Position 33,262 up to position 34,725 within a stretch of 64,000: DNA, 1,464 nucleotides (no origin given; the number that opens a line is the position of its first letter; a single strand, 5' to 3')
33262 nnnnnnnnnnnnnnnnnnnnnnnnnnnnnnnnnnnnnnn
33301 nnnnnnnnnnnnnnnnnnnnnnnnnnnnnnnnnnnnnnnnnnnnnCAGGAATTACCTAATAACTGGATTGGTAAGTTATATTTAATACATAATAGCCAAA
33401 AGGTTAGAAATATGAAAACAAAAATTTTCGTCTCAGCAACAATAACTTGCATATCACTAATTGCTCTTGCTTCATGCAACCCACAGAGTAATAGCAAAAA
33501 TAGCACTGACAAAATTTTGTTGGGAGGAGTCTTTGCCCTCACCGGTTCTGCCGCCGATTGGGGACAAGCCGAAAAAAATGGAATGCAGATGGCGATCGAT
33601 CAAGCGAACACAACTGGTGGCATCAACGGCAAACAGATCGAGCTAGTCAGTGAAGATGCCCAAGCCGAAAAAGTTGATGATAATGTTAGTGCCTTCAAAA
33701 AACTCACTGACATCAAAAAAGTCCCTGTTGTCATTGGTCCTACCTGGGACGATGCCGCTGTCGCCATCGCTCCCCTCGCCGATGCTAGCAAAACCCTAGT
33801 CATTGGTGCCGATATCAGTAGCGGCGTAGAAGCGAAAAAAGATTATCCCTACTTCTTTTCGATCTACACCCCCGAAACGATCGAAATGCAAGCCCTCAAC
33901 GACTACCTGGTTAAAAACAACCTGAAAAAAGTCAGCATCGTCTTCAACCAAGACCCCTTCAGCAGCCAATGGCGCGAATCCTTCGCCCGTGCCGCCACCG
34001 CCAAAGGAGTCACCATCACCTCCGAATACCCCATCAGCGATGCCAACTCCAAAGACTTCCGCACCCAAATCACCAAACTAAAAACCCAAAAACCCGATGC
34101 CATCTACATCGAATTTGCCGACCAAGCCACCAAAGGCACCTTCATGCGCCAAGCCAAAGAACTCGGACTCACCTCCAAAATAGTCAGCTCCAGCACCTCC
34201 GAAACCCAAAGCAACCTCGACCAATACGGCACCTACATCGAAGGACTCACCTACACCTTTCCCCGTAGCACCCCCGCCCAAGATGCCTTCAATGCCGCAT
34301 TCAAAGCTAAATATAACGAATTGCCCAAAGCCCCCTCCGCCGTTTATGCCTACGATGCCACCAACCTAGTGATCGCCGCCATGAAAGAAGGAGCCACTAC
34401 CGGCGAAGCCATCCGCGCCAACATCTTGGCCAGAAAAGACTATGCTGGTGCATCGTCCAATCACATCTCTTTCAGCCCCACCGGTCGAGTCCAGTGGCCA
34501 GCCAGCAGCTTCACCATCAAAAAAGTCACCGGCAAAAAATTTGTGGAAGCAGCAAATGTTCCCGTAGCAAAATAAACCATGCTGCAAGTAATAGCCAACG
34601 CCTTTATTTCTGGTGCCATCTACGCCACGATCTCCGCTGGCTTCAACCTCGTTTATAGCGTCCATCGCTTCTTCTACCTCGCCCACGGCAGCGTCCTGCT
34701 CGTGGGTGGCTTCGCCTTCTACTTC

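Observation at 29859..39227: Ten same-strand ORFs (nine genes if the split GTPase is counted once) forming a compositionally mosaic accessory array that matches no described system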

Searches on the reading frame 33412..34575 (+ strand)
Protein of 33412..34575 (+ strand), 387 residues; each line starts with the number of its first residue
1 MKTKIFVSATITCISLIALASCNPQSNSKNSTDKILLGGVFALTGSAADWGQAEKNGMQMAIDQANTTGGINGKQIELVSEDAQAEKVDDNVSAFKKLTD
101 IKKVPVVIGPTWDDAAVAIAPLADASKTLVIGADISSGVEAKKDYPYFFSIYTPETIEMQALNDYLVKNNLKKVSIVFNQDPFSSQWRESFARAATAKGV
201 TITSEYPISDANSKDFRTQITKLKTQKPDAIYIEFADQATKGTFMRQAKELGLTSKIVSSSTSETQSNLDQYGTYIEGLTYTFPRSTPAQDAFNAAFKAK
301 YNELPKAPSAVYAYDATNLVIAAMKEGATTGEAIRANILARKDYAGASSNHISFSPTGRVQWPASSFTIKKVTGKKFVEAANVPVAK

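Call 3: search_protein_families(library=pfam, proteins=[window:33412-34575:+], max_evalue=0.01)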
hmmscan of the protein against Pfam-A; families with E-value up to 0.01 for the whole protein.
window:33412-34575:+ (387 aa): 4 families
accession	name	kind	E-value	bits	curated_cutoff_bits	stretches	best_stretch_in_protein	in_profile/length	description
PF13458.12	Peripla_BP_6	-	1.3e-54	186.6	31.7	1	37-369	4-338/343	Periplasmic binding protein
PF01094.35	ANF_receptor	-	1.2e-22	80.9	25.4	1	55-326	3-292/353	Receptor family ligand binding region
PF13433.12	Peripla_BP_5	-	2.9e-20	73.1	27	1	37-340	3-308/363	Periplasmic binding protein domain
PF13407.12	Peripla_BP_4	-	1.5e-05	25.1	35.1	1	176-253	5-81/258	Periplasmic binding protein domain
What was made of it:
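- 33412..34575 (+): g5: HAAT-family substrate-binding lipoprotein. Peripla_BP_6 at E 1.3e-54 (call 3).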

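Call 4: search_protein_families(library=ncbifam, proteins=[window:33412-34575:+], max_evalue=0.01)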
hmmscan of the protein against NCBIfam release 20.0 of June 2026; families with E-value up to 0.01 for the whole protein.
window:33412-34575:+ (387 aa): 4 families
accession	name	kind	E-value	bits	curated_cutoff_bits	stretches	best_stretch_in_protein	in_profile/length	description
NF011933.0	PRK15404.1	subfamily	5.2e-22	78.4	477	1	28-336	20-328/370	high-affinity branched-chain amino acid ABC transporter substrate-binding protein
TIGR03407.1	urea_ABC_UrtA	exception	7.9e-14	51.3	492.75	1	38-338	4-309/361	urea ABC transporter substrate-binding protein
TIGR03669.1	urea_ABC_arch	equivalog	1.3e-11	44.1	494.8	1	45-326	11-292/375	urea ABC transporter substrate-binding protein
TIGR03863.1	PQQ_ABC_bind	subfamily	1.7e-05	24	413.6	1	56-239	15-197/347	ABC transporter, substrate binding protein, PQQ-dependent alcohol dehydrogenase system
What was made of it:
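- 33412..34575 (+): Below every NCBIfam equivalog cut-off (call 4).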

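Call 22: search_solved_structures(query=window:33412-34572:+, max_evalue=0.001)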
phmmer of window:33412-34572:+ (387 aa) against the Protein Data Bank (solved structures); distinct sequences matched with E-value up to 0.001: 51.
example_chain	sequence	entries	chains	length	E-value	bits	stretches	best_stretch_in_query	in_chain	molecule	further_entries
4gnr_A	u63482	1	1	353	4.8e-27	98.4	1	35-355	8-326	ABC transporter substrate-binding protein-branched chain amino acid transport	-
4obb_A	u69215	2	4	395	1.1e-20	77.4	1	26-329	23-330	Amino acid/amide ABC transporter substrate-binding protein, HAAT family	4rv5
4nqr_A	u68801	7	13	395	1.6e-20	76.9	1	26-328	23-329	Amino acid/amide ABC transporter substrate-binding protein, HAAT family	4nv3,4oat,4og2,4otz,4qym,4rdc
4ey3_A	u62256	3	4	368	1e-17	67.7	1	30-336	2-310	Twin-arginine translocation pathway signal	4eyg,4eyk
4n0q_A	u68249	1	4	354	5e-17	65.4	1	35-369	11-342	Leu/Ile/Val-binding protein homolog 3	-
3td9_A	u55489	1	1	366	5.7e-17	65.3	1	37-349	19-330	Branched chain amino acid ABC transporter, periplasmic amino acid-binding protein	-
4q6w_A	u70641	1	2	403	1.5e-15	60.5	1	12-351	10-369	Putative leu/ile/val-binding protein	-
4mpt_A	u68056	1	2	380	6.2e-15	58.5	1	30-351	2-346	Putative leu/ile/val-binding protein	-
3hut_A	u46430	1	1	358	2.7e-14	56.5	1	35-356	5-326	putative branched-chain amino acid ABC transporter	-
4mlc_A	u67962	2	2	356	8.4e-14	54.8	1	54-336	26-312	Extracellular ligand-binding receptor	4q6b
8tg1_A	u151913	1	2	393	2.4e-12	50.1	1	25-329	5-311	Extracellular ligand-binding receptor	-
3ipc_A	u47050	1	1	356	2.8e-12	49.8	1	42-364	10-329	ABC transporter, substrate binding protein (Amino acid)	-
3ip5_A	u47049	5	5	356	4.7e-12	49.1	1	42-364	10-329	ABC transporter, substrate binding protein (Amino acid)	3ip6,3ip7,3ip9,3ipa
1usg_A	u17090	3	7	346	9.8e-11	44.7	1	35-325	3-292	LEUCINE-SPECIFIC BINDING PROTEIN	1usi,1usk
2lbp_A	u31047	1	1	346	1.9e-10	43.8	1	35-325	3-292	LEUCINE-BINDING PROTEIN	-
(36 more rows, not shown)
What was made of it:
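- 33412..34575 (+): Best PDB match 4gnr at E 5e-27 (call 22).
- On HAAT-family ABC importer (LivJHMGF type): PDB HAAT SBPs match up to E 5e-27 (call 22).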

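Call 34: search_protein_families(library=padloc, proteins=[L001:9266-10099:+, L001:10123-10821:+], max_evalue=0.01)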
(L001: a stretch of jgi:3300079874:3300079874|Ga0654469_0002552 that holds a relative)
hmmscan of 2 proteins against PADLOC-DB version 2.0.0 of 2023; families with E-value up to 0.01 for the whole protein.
L001:9266-10099:+ (278 aa): 2 families
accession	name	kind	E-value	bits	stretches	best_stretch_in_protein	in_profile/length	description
PDLC04898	PDC-S06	-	0.00061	16.2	1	25-136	15-118/752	-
PDLC04140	mad8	-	0.0014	16.2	1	41-173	30-128/314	mads_8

L001:10123-10821:+ (233 aa): 0 families

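Call 35: search_protein_families(library=pfam, proteins=[L001:9266-10099:+, L001:10123-10821:+, L001:2097-2993:+], max_evalue=0.1)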
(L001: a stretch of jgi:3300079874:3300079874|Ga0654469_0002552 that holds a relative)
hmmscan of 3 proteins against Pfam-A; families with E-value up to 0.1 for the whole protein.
L001:9266-10099:+ (278 aa): 8 families
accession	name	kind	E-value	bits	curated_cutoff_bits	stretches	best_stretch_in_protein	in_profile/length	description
PF03193.22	RsgA_GTPase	-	0.00036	20.8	30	1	5-64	74-132/174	RsgA GTPase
PF00005.33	ABC_tran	-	0.0031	18.5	25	1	40-83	13-50/137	ABC transporter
PF13521.12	AAA_28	-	0.0068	17.1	27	1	40-61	1-22/164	AAA domain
PF05049.19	IIGP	-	0.0086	15.6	24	1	4-58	2-55/375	Interferon-inducible GTPase (IIGP)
PF01926.29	MMR_HSR1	-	0.016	15.7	21.9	1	40-137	1-97/113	50S ribosome-binding GTPase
PF20720.3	nSTAND3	-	0.053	13.6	27.2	0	27-67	7-46/155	Novel STAND NTPase 3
PF04851.21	ResIII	-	0.071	13.4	22.5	0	25-55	10-40/164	Type III restriction enzyme, res subunit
PF13238.12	AAA_18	-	0.081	13.8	29.4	0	41-62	1-22/128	AAA domain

L001:10123-10821:+ (233 aa): 1 family
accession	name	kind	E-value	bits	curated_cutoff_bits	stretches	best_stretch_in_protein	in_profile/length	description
PF00507.24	Oxidored_q4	-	0.0049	17.5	23.3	1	43-109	25-84/99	NADH-ubiquinone/plastoquinone oxidoreductase, chain 3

L001:2097-2993:+ (299 aa): 0 families

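Call 46: search_protein_families(library=ncbifam, proteins=[L013:4553-6145:+, L013:6167-7183:+, L013:7411-8316:+, L013:8367-9167:+, L013:9161-9946:+, L013:10001-10945:+, L016:7310-8473:+, L016:4834-6258:+, L016:3650-4834:+], max_evalue=0.00001)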
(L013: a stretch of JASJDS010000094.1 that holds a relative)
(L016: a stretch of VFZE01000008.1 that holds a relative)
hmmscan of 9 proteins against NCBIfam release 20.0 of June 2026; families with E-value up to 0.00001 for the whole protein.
L013:4553-6145:+ (531 aa): 9 families
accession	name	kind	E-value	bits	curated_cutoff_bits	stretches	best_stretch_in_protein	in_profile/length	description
NF053612.1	anchor_PA1041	equivalog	7e-14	52.3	250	1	399-526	106-235/236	PA1041 family peptidoglycan-binding anchor lipoprotein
NF053611.1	YiaD_Gzip_OmpA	equivalog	4.4e-12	46.1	175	1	424-510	104-186/206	YiaD family glycine zipper/OmpA-like lipoprotein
NF008071.1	PRK10808.1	equivalog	2.3e-11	43.7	277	1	407-508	219-317/358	porin OmpA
NF045787.1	OmpABordt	equivalog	3.6e-10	39.9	200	1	424-511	87-172/194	outer membrane protein OmpA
NF053585.1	OMP_LP_YfiB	equivalog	8.3e-10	38.8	128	1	424-507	58-139/163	outer membrane lipoprotein YfiB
NF047726.1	AutTranAdhPGAsTpgA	equivalog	5.7e-09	35.5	350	1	415-499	147-231/268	trimeric autotransporter adhesin/peptidogylcan-associated protein TpgA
TIGR02802.1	Pal_lipo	equivalog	5.9e-08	32.8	125.35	1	423-498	1-73/104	peptidoglycan-associated lipoprotein Pal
TIGR03789.1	pdsO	hypoth_equivalog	2.7e-07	30.5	152.2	1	421-497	136-211/243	sortase-associated OmpA-like protein PdsO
NF052230.1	T9SS_PorE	exception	6.2e-06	24.8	600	1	425-505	518-596/648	PorE family type IX secretion system protein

L013:6167-7183:+ (339 aa): 7 families
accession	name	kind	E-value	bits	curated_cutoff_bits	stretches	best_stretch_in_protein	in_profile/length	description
TIGR01728.1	SsuA_fam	subfamily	1.2e-42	146.1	163.5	1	39-330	2-289/290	aliphatic sulfonate ABC transporter substrate-binding protein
TIGR03427.1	ABC_peri_uca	equivalog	6.4e-19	68.3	333.9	1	37-289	3-262/328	putative urea ABC transporter substrate-binding protein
NF008588.0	PRK11553.1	subfamily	9e-18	64.3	299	1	125-274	118-266/319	aliphatic sulfonate ABC transporter substrate-binding protein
NF040735.1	SBP_SaoX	equivalog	3e-17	62.7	300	1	53-267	20-237/330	ABC transporter substrate-binding subunit SaoX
TIGR01729.1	taurine_ABC_bnd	equivalog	5.5e-13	49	304.25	1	80-255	42-220/300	taurine ABC transporter substrate-binding protein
TIGR02122.1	TRAP_TAXI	subfamily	2.4e-08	33.2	84.35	1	107-189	112-196/320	TAXI family TRAP transporter solute-binding subunit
NF008553.0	PRK11480.1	equivalog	4.7e-08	32.6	490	1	81-256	67-243/320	taurine ABC transporter substrate-binding protein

L013:7411-8316:+ (302 aa): 0 families

L013:8367-9167:+ (267 aa): 7 families
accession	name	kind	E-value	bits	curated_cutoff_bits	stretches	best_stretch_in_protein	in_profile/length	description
NF040733.1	ABC_perm_U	equivalog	4.5e-37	127.9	295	1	22-267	6-249/251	ABC transporter permease subunit SaoP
NF007545.0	PRK10160.1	equivalog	6.2e-35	121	342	1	15-266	14-270/275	taurine ABC transporter permease TauC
NF008470.0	PRK11365.1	equivalog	1.4e-29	103.3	347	1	24-266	8-252/263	aliphatic sulfonate ABC transporter permease SsuC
TIGR01183.1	ntrB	equivalog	8.3e-21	74.6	209.05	1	72-255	15-198/202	nitrate ABC transporter permease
TIGR03416.1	ABC_choXWV_perm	equivalog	1.1e-18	67.7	363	1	66-249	77-260/267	choline ABC transporter permease subunit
NF008196.0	PRK10952.1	equivalog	6e-15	54.9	439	1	81-230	151-299/356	glycine betaine/L-proline ABC transporter permease ProW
NF040932.1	ABC_arch_GlcU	equivalog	2.6e-07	30.6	340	1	28-199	17-194/272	glucose ABC transporter permease GlcU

L013:9161-9946:+ (262 aa): 187 families (the best 25 are shown)
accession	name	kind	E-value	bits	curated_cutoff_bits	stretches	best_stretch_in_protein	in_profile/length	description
TIGR01184.1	ntrCD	subfamily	1.6e-63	214.4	291.8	1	32-253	1-228/230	nitrate ABC transporter ATP-binding protein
TIGR03265.1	PhnT2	equivalog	2.1e-62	211.4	457.7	1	22-217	10-210/353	putative 2-aminoethylphosphonate ABC transporter ATP-binding protein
NF040729.1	ABC_ATP_SaoA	equivalog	2.3e-62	210.6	360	1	12-252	2-243/248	ABC transporter ATP-binding protein SaoA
NF008421.0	PRK11248.1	equivalog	1.8e-59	201.3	357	1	25-226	10-213/255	taurine ABC transporter ATP-binding subunit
TIGR00968.1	3a0106s01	subfamily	3.8e-56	190.3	342.75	1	22-217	6-206/237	sulfate ABC transporter ATP-binding protein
NF006987.0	PRK09452.1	equivalog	8.2e-55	186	482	1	5-217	11-223/378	spermidine/putrescine ABC transporter ATP-binding protein PotA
TIGR01187.1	potA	subfamily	1.2e-53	182.3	355.6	1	47-217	1-176/325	polyamine ABC transporter ATP-binding protein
NF043075.1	MMSYN1_0197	equivalog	2e-53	181.5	550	1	11-216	2-207/341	spermidine/putrescine ABC transporter ATP-binding protein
NF008420.0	PRK11247.1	equivalog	1.5e-51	175.1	395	1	22-236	18-226/257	aliphatic sulfonates ABC transporter ATP-binding protein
NF008105.0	PRK10851.1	equivalog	2e-51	174.8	502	1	22-217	8-212/362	sulfate/thiosulfate ABC transporter ATP-binding protein CysA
NF008653.0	PRK11650.1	subfamily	7.8e-51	173.2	432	1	12-216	4-209/357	sn-glycerol-3-phosphate ABC transporter ATP-binding protein UgpC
TIGR01186.1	proV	subfamily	8.2e-51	173.2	326.6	1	30-217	7-205/363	betaine/proline/choline family ABC transporter ATP-binding protein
NF040933.2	ABC_arch_GlcV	equivalog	6.7e-49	166.7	450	1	13-215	4-215/357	glucose ABC transporter ATP-binding protein GlcV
NF008621.0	PRK11607.1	equivalog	7.4e-49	166.5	613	1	11-216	19-224/377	putrescine ABC transporter ATP-binding subunit PotG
NF040840.2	tungstate_WtpC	equivalog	1.2e-48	166.1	440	1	31-217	15-206/347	tungstate ABC transporter ATP-binding protein WtpC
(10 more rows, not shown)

L013:10001-10945:+ (315 aa): 0 families

L016:7310-8473:+ (388 aa): 2 families
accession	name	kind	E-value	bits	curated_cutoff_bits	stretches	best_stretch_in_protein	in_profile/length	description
NF050172.1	CDNTAsCap12CFB2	equivalog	3.9e-20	72.3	450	1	3-152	2-150/312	CBASS system CD-NTase-associated NAD(+) hydrolase Cap12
NF050171.1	CDNTAsCap12CFB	equivalog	4.5e-18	65.5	450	1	5-127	1-125/305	CBASS system CD-NTase-associated NAD(+) hydrolase Cap12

L016:4834-6258:+ (475 aa): 4 families
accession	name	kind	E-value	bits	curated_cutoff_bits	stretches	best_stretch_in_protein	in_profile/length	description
NF010322.0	PRK13759.1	equivalog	1.4e-32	112.9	481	2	21-130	4-107/486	arylsulfatase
TIGR03417.1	chol_sulfatase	equivalog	2e-30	106.2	433.45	2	264-465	259-435/500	choline-sulfatase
NF045661.1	HdlasePehA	equivalog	7.1e-17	61.2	900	1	260-386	284-397/506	phosphoric/sulfuric ester hydrolase PehA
NF052527.1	Mn_arylsulf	exception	2e-15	56.7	850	1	23-130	1-103/479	manganese-dependent arylsulfatase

L016:3650-4834:+ (395 aa): 0 families

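Call 47: search_protein_families(library=pfam, proteins=[L013:4553-6145:+, L013:6167-7183:+, L013:7411-8316:+, L013:8367-9167:+, L013:9161-9946:+, L013:10001-10945:+, L016:7310-8473:+, L016:4834-6258:+, L016:3650-4834:+], max_evalue=0.001)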
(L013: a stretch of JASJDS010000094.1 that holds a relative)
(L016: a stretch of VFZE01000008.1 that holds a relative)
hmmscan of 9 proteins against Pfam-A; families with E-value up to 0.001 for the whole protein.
L013:4553-6145:+ (531 aa): 2 families
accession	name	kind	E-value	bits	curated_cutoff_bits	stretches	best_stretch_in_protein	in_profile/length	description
PF00691.25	OmpA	-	1.1e-14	55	27.2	1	429-506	4-82/98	OmpA family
PF09084.16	NMT1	-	0.00092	19.6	20.5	0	72-275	17-202/216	NMT1/THI5 like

L013:6167-7183:+ (339 aa): 3 families
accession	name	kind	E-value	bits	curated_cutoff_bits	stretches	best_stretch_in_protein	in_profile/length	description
PF09084.16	NMT1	-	4.4e-28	99.1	20.5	1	48-255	4-216/216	NMT1/THI5 like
PF13379.11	NMT1_2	-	2e-22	80.7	24.7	1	36-258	6-247/252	NMT1-like family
PF12974.12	Phosphonate-bd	-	3e-09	37.1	27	1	61-216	25-194/242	ABC transporter, phosphonate, periplasmic substrate-binding protein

L013:7411-8316:+ (302 aa): 0 families

L013:8367-9167:+ (267 aa): 1 family
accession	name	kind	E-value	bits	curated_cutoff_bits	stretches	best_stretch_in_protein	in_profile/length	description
PF00528.27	BPD_transp_1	-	1.4e-21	77.5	26.4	1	95-263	2-182/184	Binding-protein-dependent transport system inner membrane component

L013:9161-9946:+ (262 aa): 4 families
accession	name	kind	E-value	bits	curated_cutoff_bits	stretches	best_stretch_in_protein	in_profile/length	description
PF00005.33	ABC_tran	-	5.5e-35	121.4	25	1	32-169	1-136/137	ABC transporter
PF13304.12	AAA_21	-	4.1e-05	24.2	27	0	44-65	1-22/304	AAA domain, putative AbiEii toxin, Type IV TA system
PF02463.25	SMC_N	-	0.00022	21.2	40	0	41-59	23-41/220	RecF/RecN/SMC N terminal domain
PF03215.21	Rad17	-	0.00033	21.1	23.8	0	40-63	42-66/186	Rad17 P-loop domain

L013:10001-10945:+ (315 aa): 0 families

L016:7310-8473:+ (388 aa): 1 family
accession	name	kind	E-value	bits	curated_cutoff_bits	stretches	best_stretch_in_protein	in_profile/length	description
PF10137.14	CAP12-PCTIR_TIR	-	9.4e-23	80.9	24.7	1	5-125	1-118/119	CAP12/Pycsar effector protein, TIR domain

L016:4834-6258:+ (475 aa): 3 families
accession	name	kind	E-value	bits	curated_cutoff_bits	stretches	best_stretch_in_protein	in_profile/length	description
PF00884.28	Sulfatase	-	7.3e-51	173.7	25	1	24-360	1-297/301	Sulfatase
PF16347.10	SGSH_C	-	8.9e-07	29.6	29.3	0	322-393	11-82/154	N-sulphoglucosamine sulphohydrolase, C-terminal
PF01663.27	Phosphodiest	-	7.3e-06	26.2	23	0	262-307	186-231/342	Type I phosphodiesterase / nucleotide pyrophosphatase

L016:3650-4834:+ (395 aa): 2 families
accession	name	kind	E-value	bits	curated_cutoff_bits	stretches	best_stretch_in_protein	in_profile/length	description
PF06439.18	3keto-disac_hyd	-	3.9e-75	252.5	26.8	2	26-212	2-186/187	3-keto-disaccharide hydrolase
PF20407.5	DUF1583_N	-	7.3e-05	23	22.9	0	330-364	85-119/150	Domain of unknown function (DUF1583_N)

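Call 62: search_dna_similar(query=window:33412-34572:+, collection=plasmids, mode=protein, max_evalue=1e-30, max_rows=10)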
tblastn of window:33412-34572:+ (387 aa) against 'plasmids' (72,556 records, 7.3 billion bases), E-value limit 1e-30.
No match.

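Call 74: find_related_loci(query=window:33412-34572:+, collection=metagenome_contigs, flank=10000)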
Query window:33412-34572:+ (387 aa) in metagenome_contigs; peptide patterns used: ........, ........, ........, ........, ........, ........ (x = any residue, [..] = any of these).
216 stretches matched a pattern; 8 encode a relative of the query (tblastn E <= 1e-3); 8 distinct loci.
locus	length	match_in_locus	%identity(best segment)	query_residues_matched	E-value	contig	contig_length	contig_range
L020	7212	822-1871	27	14-370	1e-24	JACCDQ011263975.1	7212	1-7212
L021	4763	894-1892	27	4-316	1e-14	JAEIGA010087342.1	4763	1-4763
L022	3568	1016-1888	26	44-339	3e-11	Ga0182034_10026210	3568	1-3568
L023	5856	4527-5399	26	44-339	3e-11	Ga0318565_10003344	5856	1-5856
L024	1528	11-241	41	293-370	2e-9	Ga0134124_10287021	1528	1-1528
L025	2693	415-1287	24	44-339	4e-9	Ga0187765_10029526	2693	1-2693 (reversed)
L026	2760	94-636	26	171-348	1e-8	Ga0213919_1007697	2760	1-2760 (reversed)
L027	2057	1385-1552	39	293-349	2e-7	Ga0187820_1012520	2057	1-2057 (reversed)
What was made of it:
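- Tried and rejected: It returned only distant (24-41%) SBPs and no further arrays (call 74).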

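Call 82: search_protein_families(library=phrogs, proteins=[L001:9266-10099:+, L001:10123-10821:+], max_evalue=0.01)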
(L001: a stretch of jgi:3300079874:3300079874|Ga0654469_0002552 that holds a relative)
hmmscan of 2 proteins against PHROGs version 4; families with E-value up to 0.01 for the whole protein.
L001:9266-10099:+ (278 aa): 3 families
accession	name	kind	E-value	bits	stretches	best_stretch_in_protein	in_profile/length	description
phrog_5846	-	DNA, RNA and nucleotide metabolism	0.00044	20.6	1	30-78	28-70/380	clamp loader of DNA polymerase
phrog_25625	-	unknown function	0.008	17.6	0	107-172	31-93/114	-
phrog_2107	-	other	0.008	16.9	0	39-66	4-31/201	thymidylate kinase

L001:10123-10821:+ (233 aa): 0 families

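Call 87: search_protein_families(library=pfam, proteins=[L012:7036-8595:+, L012:9229-9816:+, L010:6422-8251:+, L011:3920-5110:+, L011:5234-6031:+, L011:6592-7293:+, L014:1742-4291:+, L015:114-1043:-, L013:7411-8316:+], max_evalue=0.01)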
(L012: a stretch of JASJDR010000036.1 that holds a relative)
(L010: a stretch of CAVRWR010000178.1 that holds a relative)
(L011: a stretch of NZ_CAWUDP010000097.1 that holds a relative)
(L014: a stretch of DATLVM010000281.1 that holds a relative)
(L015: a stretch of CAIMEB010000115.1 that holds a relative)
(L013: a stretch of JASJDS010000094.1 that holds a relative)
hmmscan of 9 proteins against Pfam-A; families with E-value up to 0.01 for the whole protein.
L012:7036-8595:+ (520 aa): 2 families
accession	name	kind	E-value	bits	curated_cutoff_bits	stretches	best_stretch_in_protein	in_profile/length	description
PF00691.25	OmpA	-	1.9e-14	54.2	27.2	1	421-506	4-89/98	OmpA family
PF09084.16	NMT1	-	0.0097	16.3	20.5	0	213-269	142-201/216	NMT1/THI5 like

L012:9229-9816:+ (196 aa): 1 family
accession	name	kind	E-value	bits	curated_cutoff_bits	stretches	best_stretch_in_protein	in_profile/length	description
PF05419.17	GUN4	-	5.9e-36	124.1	29.2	1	52-175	2-126/141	GUN4-like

L010:6422-8251:+ (610 aa): 2 families
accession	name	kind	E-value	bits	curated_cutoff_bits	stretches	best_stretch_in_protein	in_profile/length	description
PF09084.16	NMT1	-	3.6e-07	30.8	20.5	1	54-79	6-31/216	NMT1/THI5 like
PF13379.11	NMT1_2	-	1.5e-05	25.4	24.7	1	38-87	4-53/252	NMT1-like family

L011:3920-5110:+ (397 aa): 7 families
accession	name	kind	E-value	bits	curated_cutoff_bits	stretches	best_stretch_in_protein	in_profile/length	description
PF00069.31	Pkinase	-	2e-35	122.9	31.7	1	34-271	19-252/263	Protein kinase domain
PF07714.23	PK_Tyr_Ser-Thr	-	4.4e-25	88.9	23.1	1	34-271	23-249/258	Protein tyrosine and serine/threonine kinase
PF03109.22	ABC1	-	1.3e-08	34.7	22.9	1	66-187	109-228/244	ABC1 atypical kinase-like domain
PF01163.29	RIO1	-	7.5e-05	22.9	22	1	97-180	81-158/187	RIO domain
PF06293.20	Kdo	-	0.00036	20.5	21.3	1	98-179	93-175/207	Lipopolysaccharide kinase (Kdo/WaaP) family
PF17667.7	Pkinase_fungal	-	0.0005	19.3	24.1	1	128-177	289-343/387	Fungal protein kinase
PF01636.29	APH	-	0.0015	18.7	23.2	0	146-174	170-198/239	Phosphotransferase enzyme family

L011:5234-6031:+ (266 aa): 4 families
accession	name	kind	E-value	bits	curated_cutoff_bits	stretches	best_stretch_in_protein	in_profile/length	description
PF00805.28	Pentapeptide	-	6.2e-38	128.4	20.2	4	205-243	1-39/40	Pentapeptide repeats (8 copies)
PF13599.13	Pentapeptide_4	-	6.9e-14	52.1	38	2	171-240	7-76/78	Pentapeptide repeat region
PF13576.12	Pentapeptide_3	-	5.2e-09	36.6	27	1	205-243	4-45/48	Pentapeptide repeats (9 copies)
PF25296.1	Decapeptide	-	0.0001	22.5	45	0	200-255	15-69/74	Decapeptide repeat region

L011:6592-7293:+ (234 aa): 0 families

L014:1742-4291:+ (850 aa): 7 families
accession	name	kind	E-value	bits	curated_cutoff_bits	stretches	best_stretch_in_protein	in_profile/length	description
PF13603.12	tRNA-synt_1_2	-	6.4e-62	208.8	25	1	222-421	1-183/185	Leucyl-tRNA synthetase, editing domain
PF00133.28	tRNA-synt_1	-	8.6e-46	156.9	22.7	2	13-225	1-225/414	tRNA synthetases class I (I, L, M and V)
PF09334.17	tRNA-synt_1g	-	2.6e-28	99.3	20.1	2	41-182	7-145/391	tRNA synthetases class I (M)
PF08264.19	Anticodon_1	-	4e-23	82.4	25.1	1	685-810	2-142/148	Anticodon-binding domain of tRNA ligase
PF01406.26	tRNA-synt_1e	-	0.0012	18.7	27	0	580-650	236-299/301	tRNA synthetases class I (C) catalytic domain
PF13248.11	Zn_ribbon_3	-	0.0024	17.7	27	0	496-505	3-12/26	zinc-ribbon domain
PF24292.1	DUF7479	-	0.0049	17.4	27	0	450-467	27-44/60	Domain of unknown function (DUF7479)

L015:114-1043:- (309 aa): 2 families
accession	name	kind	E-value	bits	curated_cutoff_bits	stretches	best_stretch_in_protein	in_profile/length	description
PF01609.27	DDE_Tnp_1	-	4.7e-07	30.2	23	1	145-245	28-116/200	Transposase DDE domain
PF13751.12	DDE_Tnp_1_6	-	0.0015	19.3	25.1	1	258-302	1-50/125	Transposase DDE domain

L013:7411-8316:+ (302 aa): 0 families
